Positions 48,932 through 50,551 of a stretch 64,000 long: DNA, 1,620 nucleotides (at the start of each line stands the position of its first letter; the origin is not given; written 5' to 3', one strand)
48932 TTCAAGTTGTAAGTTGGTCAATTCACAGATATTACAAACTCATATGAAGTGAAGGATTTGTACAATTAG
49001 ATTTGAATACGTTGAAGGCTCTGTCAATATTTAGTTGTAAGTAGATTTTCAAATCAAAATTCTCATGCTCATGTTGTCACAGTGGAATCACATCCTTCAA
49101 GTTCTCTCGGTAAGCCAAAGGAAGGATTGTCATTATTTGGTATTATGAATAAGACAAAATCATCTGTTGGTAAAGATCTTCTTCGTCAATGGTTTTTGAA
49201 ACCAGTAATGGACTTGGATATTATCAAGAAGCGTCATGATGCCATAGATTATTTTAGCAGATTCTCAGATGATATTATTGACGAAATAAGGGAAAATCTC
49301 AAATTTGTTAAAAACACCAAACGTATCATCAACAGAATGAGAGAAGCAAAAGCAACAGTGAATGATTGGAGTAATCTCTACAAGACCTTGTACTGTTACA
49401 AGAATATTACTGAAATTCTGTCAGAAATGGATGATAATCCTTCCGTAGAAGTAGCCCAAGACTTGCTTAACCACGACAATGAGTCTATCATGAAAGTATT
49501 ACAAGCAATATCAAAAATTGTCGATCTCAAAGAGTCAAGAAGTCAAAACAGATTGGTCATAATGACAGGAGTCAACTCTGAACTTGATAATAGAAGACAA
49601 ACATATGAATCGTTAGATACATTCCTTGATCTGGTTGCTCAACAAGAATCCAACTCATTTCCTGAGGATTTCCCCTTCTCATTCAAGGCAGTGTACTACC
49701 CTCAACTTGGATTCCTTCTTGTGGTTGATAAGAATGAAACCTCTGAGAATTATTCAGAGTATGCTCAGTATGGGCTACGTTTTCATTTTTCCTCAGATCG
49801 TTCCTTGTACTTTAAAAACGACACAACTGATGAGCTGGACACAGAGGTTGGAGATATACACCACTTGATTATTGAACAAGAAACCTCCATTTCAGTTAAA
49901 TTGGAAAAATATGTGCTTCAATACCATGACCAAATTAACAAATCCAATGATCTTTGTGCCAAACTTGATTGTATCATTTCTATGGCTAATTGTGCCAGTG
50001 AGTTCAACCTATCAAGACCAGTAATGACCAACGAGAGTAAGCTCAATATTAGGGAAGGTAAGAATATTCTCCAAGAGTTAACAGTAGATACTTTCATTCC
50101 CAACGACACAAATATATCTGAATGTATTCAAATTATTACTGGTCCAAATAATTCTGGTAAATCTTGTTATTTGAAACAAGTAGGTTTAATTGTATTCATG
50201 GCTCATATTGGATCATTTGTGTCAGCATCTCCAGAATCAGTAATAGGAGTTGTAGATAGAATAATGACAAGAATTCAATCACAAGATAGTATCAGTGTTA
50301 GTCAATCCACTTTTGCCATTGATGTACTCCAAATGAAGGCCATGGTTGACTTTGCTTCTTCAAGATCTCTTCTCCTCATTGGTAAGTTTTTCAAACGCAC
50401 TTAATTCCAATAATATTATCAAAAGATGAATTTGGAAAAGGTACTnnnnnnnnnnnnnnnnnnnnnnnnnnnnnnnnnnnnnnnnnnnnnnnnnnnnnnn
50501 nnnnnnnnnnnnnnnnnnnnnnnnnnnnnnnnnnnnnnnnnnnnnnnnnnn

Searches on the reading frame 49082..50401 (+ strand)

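Call 37: search_protein_families(library=pfam, proteins=[window:49082-50401:+], max_evalue=0.001)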
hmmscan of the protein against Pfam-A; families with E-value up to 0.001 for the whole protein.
window:49082-50401:+ (440 aa): 2 families
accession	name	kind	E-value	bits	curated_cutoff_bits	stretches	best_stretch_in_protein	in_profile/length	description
PF05192.23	MutS_III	-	4.6e-29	102.6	34.1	1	13-302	17-194/194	MutS domain III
PF00488.27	MutS_V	-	1.2e-24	87.7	30.2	1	350-433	1-83/188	MutS domain V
